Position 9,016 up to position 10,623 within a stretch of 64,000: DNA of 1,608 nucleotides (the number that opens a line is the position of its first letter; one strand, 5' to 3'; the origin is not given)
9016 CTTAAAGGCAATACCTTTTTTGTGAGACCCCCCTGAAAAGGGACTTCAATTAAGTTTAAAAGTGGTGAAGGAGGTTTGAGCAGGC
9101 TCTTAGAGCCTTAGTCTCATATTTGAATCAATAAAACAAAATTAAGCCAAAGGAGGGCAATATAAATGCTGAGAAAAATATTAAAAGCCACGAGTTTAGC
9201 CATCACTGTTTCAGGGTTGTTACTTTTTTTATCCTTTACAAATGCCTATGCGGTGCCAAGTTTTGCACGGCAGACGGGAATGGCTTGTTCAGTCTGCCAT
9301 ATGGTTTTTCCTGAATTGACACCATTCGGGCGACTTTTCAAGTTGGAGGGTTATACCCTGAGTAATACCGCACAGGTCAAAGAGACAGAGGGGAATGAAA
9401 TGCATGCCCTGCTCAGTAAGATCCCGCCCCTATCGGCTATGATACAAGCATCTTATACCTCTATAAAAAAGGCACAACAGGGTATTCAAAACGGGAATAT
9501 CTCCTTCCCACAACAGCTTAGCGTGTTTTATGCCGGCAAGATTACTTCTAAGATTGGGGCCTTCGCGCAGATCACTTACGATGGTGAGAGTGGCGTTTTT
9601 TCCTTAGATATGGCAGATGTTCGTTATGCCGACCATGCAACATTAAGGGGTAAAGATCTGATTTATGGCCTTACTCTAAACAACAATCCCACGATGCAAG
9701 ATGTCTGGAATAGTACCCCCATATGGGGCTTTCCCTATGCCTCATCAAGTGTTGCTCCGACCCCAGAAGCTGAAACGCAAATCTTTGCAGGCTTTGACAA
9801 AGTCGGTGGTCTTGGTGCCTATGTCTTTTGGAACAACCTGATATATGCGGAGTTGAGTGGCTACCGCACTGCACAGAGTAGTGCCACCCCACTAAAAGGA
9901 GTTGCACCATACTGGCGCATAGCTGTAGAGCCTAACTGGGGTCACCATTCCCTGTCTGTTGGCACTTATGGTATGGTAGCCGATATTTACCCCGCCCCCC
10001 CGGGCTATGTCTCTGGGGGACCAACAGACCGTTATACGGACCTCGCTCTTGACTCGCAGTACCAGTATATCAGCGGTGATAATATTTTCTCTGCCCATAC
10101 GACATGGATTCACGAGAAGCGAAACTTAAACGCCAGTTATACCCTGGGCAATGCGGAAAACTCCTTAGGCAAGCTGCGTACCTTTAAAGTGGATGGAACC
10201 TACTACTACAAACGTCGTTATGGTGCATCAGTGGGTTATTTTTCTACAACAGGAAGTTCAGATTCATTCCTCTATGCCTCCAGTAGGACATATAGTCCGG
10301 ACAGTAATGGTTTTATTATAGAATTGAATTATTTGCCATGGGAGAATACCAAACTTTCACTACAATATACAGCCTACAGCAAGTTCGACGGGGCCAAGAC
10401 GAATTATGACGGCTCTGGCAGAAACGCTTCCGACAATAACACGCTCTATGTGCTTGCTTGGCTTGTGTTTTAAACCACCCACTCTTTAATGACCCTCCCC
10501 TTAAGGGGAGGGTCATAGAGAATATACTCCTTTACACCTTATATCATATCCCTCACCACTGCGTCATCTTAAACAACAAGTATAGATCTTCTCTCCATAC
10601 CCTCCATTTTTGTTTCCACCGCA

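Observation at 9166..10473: Cyc2-like fused cytochrome-porin (candidate outer-membrane iron oxidase) with foreign codon usage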

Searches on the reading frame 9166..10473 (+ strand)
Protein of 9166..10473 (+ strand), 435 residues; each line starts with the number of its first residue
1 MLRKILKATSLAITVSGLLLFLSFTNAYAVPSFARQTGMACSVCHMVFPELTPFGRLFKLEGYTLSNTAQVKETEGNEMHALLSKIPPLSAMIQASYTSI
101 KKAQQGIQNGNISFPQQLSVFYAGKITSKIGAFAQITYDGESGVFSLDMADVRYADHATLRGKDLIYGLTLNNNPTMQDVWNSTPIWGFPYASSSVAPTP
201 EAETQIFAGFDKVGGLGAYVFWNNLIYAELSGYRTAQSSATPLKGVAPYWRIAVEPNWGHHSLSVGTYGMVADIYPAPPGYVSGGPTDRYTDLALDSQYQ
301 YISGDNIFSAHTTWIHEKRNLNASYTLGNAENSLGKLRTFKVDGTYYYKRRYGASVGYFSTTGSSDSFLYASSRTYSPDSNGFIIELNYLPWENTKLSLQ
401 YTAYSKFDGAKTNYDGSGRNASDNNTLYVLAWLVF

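Call 3: search_protein_families(library=pfam, proteins=[window:9166-10473:+], max_evalue=0.1)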
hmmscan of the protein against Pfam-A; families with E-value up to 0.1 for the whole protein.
window:9166-10473:+ (435 aa): 1 family
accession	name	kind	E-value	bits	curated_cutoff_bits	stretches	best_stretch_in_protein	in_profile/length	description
PF06460.18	CoV_Methyltr_2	-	0.031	13.9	27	1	290-413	131-251/299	Coronavirus 2'-O-methyltransferase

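Call 4: search_protein_families(library=ncbifam, proteins=[window:9166-10473:+], max_evalue=0.1)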
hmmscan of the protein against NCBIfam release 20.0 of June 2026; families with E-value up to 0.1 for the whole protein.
window:9166-10473:+ (435 aa): 0 families

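Call 6: find_homologous_proteins(query=window:9166-10473:+, max_evalue=0.001)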
Query window:9166-10473:+ (435 aa): 7966 proteins with E <= 0.001 among 8000 candidates; the best 120 are listed.
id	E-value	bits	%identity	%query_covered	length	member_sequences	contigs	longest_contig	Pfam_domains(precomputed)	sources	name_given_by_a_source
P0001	8.2e-294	992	100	100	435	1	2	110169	-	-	-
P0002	1.1e-148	514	55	98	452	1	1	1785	-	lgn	-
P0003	1.2e-148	514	53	100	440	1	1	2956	-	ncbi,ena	-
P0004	7.0e-147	508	55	96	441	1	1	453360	-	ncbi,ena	-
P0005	2.4e-145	503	53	100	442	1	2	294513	-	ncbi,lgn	-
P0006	5.4e-145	502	55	94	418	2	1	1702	-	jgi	jgi:hypothetical protein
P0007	2.2e-144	500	52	100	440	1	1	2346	-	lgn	-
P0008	2.5e-144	499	52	100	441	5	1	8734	-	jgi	jgi:hypothetical protein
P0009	2.5e-143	496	55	94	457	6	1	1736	-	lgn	-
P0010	4.0e-143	496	55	96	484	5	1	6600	-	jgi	jgi:hypothetical protein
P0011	4.5e-143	495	53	97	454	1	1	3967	-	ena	-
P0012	2.7e-142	493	53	94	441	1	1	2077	-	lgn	-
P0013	3.2e-142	493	53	98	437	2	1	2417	-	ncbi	-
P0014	5.2e-142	492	54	93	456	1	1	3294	-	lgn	-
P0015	1.0e-141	491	53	100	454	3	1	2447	-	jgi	-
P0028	1.1e-138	481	53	96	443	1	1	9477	-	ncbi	-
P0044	1.0e-136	474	54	96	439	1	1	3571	-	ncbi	-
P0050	2.5e-136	473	51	100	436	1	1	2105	-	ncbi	-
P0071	9.1e-135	468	53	96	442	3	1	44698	-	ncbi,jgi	-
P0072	1.1e-134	468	53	100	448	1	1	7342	-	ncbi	-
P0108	1.7e-133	464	52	100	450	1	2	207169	-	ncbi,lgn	-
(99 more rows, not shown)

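Call 7: search_solved_structures(query=window:9166-10473:+, max_evalue=10)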
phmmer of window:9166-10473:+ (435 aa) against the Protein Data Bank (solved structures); distinct sequences matched with E-value up to 10: 12.
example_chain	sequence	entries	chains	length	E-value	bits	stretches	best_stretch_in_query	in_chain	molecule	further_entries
4mhh_H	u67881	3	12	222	0.012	17.7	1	308-379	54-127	H5M9 antibody, heavy chain (IgG1) | Anti-H5N1 hemagglutinin monoclonal anitbody H5M9 heavy chain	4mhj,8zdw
6wks_AAA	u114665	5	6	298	0.34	13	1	313-411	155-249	2'-O-methyltransferase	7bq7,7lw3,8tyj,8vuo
6w61_A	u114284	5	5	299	0.35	13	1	314-411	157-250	2'-O-methyltransferase | nsp16 | 2'-O-methyltransferase nsp16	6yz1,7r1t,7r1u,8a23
7jyy_A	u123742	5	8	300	0.35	12.9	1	314-411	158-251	2'-O-methyltransferase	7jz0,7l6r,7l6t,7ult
6w4h_A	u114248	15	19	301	0.35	12.9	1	314-411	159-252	2'-O-methyltransferase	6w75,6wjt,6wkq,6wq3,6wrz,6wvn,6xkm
9gs4_A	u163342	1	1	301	0.35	12.9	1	314-411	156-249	2'-O-methyltransferase nsp16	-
28wf_A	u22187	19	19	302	0.35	12.9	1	314-411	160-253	2'-O-methyltransferase nsp16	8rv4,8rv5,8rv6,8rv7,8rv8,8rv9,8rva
9emj_A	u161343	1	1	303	0.36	12.9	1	314-411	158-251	2'-O-methyltransferase nsp16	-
8bsd_A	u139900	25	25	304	0.36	12.9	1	314-411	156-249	2'-O-methyltransferase nsp16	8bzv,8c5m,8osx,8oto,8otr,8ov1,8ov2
8ot0_A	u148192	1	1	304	0.36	12.9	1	314-411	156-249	2'-O-methyltransferase nsp16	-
7c2i_A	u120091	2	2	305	0.36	12.9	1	314-411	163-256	2'-O-methyltransferase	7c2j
7lw4_A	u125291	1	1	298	0.36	12.9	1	315-411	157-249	2'-O-methyltransferase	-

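Call 17: find_encoding_contigs(protein=P0001, flank=3000, max_places=4)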
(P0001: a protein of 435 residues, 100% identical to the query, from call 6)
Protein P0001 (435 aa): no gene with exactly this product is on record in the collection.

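Call 26: find_related_loci(query=A1, collection=genome_contigs, flank=8000)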
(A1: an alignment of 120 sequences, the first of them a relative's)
Query A1 (435 aa) in genome_contigs; peptide patterns used: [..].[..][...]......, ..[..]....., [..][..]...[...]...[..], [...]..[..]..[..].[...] (x = any residue, [..] = any of these).
600 stretches matched a pattern (row limit reached: there are more); 587 encode a relative of the query (tblastn E <= 1e-3); the best 80 are kept; 80 distinct loci.
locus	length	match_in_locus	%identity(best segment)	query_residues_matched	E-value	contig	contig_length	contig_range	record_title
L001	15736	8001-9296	52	12-435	2e-144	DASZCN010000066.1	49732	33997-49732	MAG TPA_asm: Gemmatimonadales bacterium isolate SMAG_U6443 k141_105735, whole genome shotgun sequence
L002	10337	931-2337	51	2-435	2e-138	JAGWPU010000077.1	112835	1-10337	MAG: Gammaproteobacteria bacterium isolate REEB287 k141_1949018, whole genome shotgun sequence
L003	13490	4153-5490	50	1-435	5e-138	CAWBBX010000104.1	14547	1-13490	MAG: uncultured Bacteroidetes bacterium isolate MFD02923.bin.2.13 genome assembly, contig: contig_55775, whole genome sh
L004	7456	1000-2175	53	30-435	7e-137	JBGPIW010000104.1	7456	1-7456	MAG: Gemmatimonadota bacterium isolate OBJ_0618_7090110_324 k141_3069316_length_7456_cov_97.8812, whole genome shotgun s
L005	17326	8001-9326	49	1-435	4e-136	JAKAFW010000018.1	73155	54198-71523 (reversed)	MAG: Bacteroidetes bacterium isolate WY2.bin135 NODE_482_length_73155_cov_4.209070, whole genome shotgun sequence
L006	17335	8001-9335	51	1-435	3e-136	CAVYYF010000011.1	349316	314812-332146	MAG: uncultured Bacteroidetes bacterium isolate MFD05684.bin.1.9 genome assembly, contig: contig_64000, whole genome sho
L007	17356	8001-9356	49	1-435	1e-135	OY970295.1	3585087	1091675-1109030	MAG: Thermodesulfovibrionales bacterium isolate MFD01299.bin.c.3 genome assembly, chromosome: 1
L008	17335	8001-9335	48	2-435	2e-135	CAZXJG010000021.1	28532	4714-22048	MAG TPA_asm: uncultured Melioribacteraceae bacterium isolate binchicken_co159_36 genome assembly, contig: NODE_448_lengt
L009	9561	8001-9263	50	27-435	1e-134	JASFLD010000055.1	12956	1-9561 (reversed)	MAG: Gemmatimonadales bacterium isolate D0817M02metaG_sub_Bin_188 D0817M02metaG_FD_scaffold_1638_c1, whole genome shotgu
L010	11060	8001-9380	49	3-435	2e-134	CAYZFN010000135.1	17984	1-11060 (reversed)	MAG TPA_asm: uncultured Enterobacteriaceae bacterium isolate binchicken_co279_116 genome assembly, contig: k141_879789,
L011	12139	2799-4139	49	2-435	2e-134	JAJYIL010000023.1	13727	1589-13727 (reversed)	MAG: Bacteroidetes bacterium isolate DBS2-1.bin11 NODE_8278_length_13727_cov_1.203162, whole genome shotgun sequence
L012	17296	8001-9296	52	18-435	2e-134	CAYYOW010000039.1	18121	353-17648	MAG TPA_asm: uncultured Lentimicrobiaceae bacterium isolate SRP128015_co1_94 genome assembly, contig: NODE_4301_length_1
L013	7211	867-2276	49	1-435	1e-133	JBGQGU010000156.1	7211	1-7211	MAG: Gammaproteobacteria bacterium isolate OBJ2_061818_090_2 k141_1558618_length_7211_cov_20.9925, whole genome shotgun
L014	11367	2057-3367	49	12-435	3e-133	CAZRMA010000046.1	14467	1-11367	MAG TPA_asm: uncultured Ignavibacteriaceae bacterium isolate SRP214966_co3_129 genome assembly, contig: NODE_6362_length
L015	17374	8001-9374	50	18-435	6e-133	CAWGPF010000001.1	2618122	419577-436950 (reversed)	MAG: uncultured proteobacterium isolate MFD05512.bin.1.63 genome assembly, contig: contig_15622, whole genome shotgun se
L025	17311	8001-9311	51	29-435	1e-130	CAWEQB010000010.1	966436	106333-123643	MAG: uncultured Gammaproteobacteria bacterium isolate MFD01872.bin.1.203 genome assembly, contig: contig_51073, whole ge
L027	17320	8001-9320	46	7-435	2e-130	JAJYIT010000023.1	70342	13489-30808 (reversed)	MAG: Bacteroidetes bacterium isolate DBS2-1.bin131 NODE_647_length_70342_cov_9.285836, whole genome shotgun sequence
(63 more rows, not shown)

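Call 33: predict_structure(alignment_id=A1)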
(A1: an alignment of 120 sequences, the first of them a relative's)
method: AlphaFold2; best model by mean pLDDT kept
length: 435 residues; sequences in the alignment: 120
mean_pLDDT: 88.1   pTM: 0.83
mean pLDDT of the five models: 88.1, 86.2, 85.6, 85.5, 84.1
residues with pLDDT >= 90: 285; 70-90: 94; 50-70: 47; < 50: 9
segments of 3 or more residues with pLDDT < 50: 26-31
pLDDT, mean of each block of 10 residues (from residue 1): 81 90 54 54 71 90 78 57 66 92 91 92 90 93 92 97 98 86 66 84 90 94 97 90 95 96 97 87 86 97 91 97 97 98 93 95 97 96 95 89 97 96 96 87
secondary structure, 60 per line:
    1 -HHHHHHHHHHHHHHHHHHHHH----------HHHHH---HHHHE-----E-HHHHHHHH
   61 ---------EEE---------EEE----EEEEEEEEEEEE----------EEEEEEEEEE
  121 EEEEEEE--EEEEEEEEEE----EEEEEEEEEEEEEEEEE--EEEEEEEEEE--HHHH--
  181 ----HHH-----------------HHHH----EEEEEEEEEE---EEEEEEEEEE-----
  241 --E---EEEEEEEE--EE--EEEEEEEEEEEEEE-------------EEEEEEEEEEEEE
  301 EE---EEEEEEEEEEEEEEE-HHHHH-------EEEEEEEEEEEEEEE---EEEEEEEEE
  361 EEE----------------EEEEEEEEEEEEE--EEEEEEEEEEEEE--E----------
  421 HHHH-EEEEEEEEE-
elements in order: H2-22 H33-37 H41-44 H53-60 E70-72 E82-84 E89-100 E111-127 E130-139 E144-160 E163-172 H175-178 H205-208 E213-222 E226-235 E247-254 E261-274 E288-302 E306-320 H322-326 E334-348 E352-363 E380-392 E395-407 H421-424 E426-434

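Call 40: fold_search(model_id=the predicted structure, library=pdb)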
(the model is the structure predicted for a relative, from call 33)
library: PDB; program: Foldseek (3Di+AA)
matches with E <= 10: 901; with E <= 0.001: 229
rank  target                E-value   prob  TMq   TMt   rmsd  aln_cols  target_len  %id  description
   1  6ehe                  1.2e-09  1.00  0.43  0.58   7.3       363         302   11  OmpTdeltaL8 (loop L8 deletion mutant of OmpT), an outer membrane protein of Vibrio cholerae (released 2018-04-25)
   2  6ehd                  2.2e-09  1.00  0.43  0.55   8.4       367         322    9  OmpT (in-vitro folded), an outer membrane protein of Vibrio cholerae (released 2018-04-25)
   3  4lsi_A                1.2e-08  1.00  0.46  0.58   6.9       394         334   13  Ion selectivity of OmpF porin soaked in 0.3M KBr (released 2013-10-23)
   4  4d64_A                1.2e-08  1.00  0.48  0.57   7.4       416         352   14  Structure of porin Omp-Pst1 from P. stuartii; the crystallographic symmetry generates a dimer of trimers. (released 2016-03-09)
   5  4d65_A                1.4e-08  1.00  0.47  0.58  10.7       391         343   14  Structure of porin Omp-Pst2 from P. stuartii; the asymmetric unit contains a dimer of trimers. (released 2016-03-09)
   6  2zfg                  2.0e-08  1.00  0.48  0.59   7.0       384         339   14  Structure of OMPF PORIN (released 2008-07-29)
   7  9j9n_A                2.1e-08  1.00  0.48  0.60   6.9       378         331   14  artificial mononuclear Zn-bound metalloprotein 2 (M2:Zn) (released 2025-07-02)
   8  1hxx                  2.7e-08  1.00  0.47  0.57   7.2       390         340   12  OMPF PORIN MUTANT Y106F (released 2001-06-06)
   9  6ehf                  2.7e-08  1.00  0.43  0.55   8.5       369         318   10  OmpT (in-vitro folded), an outer membrane protein Vibrio cholerae (trimer form) (released 2018-04-25)
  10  1opf_A                2.8e-08  1.00  0.48  0.58   7.0       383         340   14  THE STRUCTURE OF OMPF PORIN IN A TETRAGONAL CRYSTAL FORM (released 1995-02-07)
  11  4gcp_A                3.3e-08  1.00  0.47  0.59   6.9       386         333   14  Crystal Structure of E. coli OmpF porin in complex with Ampicillin (released 2012-12-19)
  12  6zhp                  3.3e-08  1.00  0.46  0.57   6.9       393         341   13  Crystal structure of OmpF porin soaked in ciprofloxacin metaloantibiotic (released 2021-05-05)
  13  1hxt                  3.5e-08  1.00  0.47  0.58   6.9       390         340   13  OMPF PORIN MUTANT NQAAA (released 2001-06-06)
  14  7fdy_A                4.3e-08  1.00  0.48  0.59   7.0       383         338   14  Structure of OmpF1 (released 2022-11-16)
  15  9j9l                  5.4e-08  1.00  0.45  0.56   7.2       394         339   13  artificial mononuclear Zn-bound metalloprotein 1 (M1:Zn) (released 2025-07-02)
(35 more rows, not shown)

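Call 63: search_protein_representatives(protein=window:9166-10473:+)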
Query: 435 residues. Proteins with E-value up to 0.001 (for the whole library): 3506; up to 1e-10: 1497; up to 1e-30: 489. The best 150 are listed.
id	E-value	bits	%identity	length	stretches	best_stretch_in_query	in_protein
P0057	3.1e-136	471.1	55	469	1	10-435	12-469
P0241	1.9e-124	432.3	50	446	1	8-435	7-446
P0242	4.7e-122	424.4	49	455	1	10-435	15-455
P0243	5.7e-119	414.2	50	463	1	25-435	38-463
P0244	1.2e-117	409.9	53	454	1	11-435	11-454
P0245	4.5e-117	408.0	51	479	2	109-430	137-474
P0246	1.2e-115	403.3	50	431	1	12-435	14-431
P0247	8.1e-114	397.3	47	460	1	9-434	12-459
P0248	1.5e-113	396.4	48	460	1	13-435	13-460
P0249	3.3e-113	395.3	49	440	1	15-435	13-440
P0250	2.6e-112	392.3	49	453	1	18-435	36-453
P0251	5.3e-110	384.7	47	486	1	26-435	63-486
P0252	7.1e-110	384.3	49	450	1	23-434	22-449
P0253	6.5e-109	381.1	53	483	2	110-434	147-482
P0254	1.3e-108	380.1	49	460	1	14-435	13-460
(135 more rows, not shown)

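Call 66: list_cluster_members(proteins=[P0003, P0004, P0005, P0013, P0028, P0044, P0050, P0072, P0071, P0108])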
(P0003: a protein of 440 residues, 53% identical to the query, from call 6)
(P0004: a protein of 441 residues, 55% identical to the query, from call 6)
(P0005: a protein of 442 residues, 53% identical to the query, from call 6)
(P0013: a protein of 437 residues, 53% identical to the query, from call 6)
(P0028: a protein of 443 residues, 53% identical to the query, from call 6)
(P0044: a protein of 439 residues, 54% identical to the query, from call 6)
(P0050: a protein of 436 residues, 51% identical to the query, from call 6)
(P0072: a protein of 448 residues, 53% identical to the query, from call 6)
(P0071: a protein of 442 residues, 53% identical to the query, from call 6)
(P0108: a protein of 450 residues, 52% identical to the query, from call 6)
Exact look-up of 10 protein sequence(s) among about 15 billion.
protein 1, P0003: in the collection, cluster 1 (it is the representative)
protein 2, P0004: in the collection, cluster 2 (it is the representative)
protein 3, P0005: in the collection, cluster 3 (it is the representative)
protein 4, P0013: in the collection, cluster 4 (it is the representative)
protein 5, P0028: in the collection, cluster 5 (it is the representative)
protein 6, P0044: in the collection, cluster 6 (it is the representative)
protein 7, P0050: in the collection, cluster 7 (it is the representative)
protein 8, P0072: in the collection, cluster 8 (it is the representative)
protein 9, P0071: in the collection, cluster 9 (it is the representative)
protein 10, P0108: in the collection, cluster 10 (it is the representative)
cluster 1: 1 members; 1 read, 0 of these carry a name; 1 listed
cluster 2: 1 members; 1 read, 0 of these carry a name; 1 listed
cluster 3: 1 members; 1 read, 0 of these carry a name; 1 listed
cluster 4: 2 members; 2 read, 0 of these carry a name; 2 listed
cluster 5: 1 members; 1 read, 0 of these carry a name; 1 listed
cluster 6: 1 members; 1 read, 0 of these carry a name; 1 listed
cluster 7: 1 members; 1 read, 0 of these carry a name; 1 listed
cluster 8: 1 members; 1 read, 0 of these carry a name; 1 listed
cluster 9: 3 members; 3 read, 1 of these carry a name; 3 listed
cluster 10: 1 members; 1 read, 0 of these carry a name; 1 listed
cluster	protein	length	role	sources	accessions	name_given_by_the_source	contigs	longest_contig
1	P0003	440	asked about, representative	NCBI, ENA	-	-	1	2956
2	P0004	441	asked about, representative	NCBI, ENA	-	-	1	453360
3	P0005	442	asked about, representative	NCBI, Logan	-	-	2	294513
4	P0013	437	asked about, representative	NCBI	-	-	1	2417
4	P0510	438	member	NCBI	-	-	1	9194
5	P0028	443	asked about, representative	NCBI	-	-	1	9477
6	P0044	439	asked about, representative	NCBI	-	-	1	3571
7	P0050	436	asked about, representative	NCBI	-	-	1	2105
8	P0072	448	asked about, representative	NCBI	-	-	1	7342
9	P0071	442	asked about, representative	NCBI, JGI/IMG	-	-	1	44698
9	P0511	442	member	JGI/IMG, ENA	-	hypothetical protein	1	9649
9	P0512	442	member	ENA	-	-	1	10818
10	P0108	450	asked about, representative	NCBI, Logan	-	-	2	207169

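Call 67: find_encoding_contigs(protein=P0004, flank=8000, max_places=2)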
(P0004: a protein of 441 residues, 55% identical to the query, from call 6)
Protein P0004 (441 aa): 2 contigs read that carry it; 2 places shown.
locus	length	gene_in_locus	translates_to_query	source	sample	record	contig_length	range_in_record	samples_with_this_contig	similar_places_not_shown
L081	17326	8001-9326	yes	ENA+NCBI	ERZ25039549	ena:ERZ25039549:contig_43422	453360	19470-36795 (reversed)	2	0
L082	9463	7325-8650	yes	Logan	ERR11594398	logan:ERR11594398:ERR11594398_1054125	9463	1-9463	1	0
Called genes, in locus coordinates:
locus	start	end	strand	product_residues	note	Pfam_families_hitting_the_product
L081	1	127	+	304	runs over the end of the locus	PF00089:Trypsin, PF13365:Trypsin_2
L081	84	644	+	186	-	PF00595:PDZ (weak), PF13180:PDZ_2, PF17820:PDZ_6 (weak), PF00595:PDZ (weak), PF13180:PDZ_2 (weak)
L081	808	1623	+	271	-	PF06724:DUF1206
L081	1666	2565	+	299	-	PF00781:DAGK_cat, PF19279:YegS_C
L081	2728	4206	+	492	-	PF00512:HisKA, PF02518:HATPase_c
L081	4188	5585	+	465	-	PF00072:Response_reg, PF01078:Mg_chelatase (faint), PF00158:Sigma54_activat, PF14532:Sigma54_activ_2, PF07728:AAA_5 (weak), PF25601:AAA_lid_14, PF02954:HTH_8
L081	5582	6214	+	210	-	PF01914:MarC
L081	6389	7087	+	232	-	PF10938:YfdX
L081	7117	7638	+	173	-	PF11181:YflT (weak), PF11821:ActD (faint)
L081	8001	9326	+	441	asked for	-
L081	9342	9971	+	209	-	PF10399:UCR_Fe-S_N, PF00355:Rieske (weak)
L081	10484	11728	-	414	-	PF01116:F_bP_aldolase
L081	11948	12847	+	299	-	PF00126:HTH_1, PF03466:LysR_substrate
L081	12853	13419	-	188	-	PF00293:NUDIX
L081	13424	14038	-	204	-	PF27545:CsoS1D_N, PF00936:BMC (weak)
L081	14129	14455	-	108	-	PF00543:P-II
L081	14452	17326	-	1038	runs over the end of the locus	PF10070:DabA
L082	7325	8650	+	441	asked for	-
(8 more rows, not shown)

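Call 68: find_encoding_contigs(protein=P0005, flank=8000, max_places=2)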
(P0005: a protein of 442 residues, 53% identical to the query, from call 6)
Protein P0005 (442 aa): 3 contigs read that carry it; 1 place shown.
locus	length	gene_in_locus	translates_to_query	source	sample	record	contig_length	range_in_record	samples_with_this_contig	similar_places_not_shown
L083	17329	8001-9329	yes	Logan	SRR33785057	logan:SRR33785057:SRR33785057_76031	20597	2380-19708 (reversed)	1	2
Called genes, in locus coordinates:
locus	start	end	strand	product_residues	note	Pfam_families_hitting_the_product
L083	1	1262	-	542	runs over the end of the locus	PF00890:FAD_binding_2 (faint), PF01266:DAO (faint), PF07992:Pyr_redox_2 (weak), PF13450:NAD_binding_8 (weak), PF21162:ETFQO_UQ-bd, PF05187:Fer4_ETF_QO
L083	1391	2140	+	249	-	PF01012:ETF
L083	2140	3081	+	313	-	PF01012:ETF, PF00766:ETF_alpha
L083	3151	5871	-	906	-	PF00675:Peptidase_M16, PF05193:Peptidase_M16_C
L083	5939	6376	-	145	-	-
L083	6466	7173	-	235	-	PF10938:YfdX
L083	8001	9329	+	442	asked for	-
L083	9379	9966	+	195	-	PF10399:UCR_Fe-S_N (weak), PF00355:Rieske (faint)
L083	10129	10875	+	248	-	PF03009:GDPD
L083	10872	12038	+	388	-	PF01266:DAO, PF12831:FAD_oxidored (weak)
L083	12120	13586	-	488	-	PF00370:FGGY_N, PF02782:FGGY_C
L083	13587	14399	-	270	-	PF00459:Inositol_P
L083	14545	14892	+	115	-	PF11964:SpoIIAA-like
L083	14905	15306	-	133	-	-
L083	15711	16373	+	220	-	PF00702:Hydrolase, PF12710:HAD (weak), PF13419:HAD_2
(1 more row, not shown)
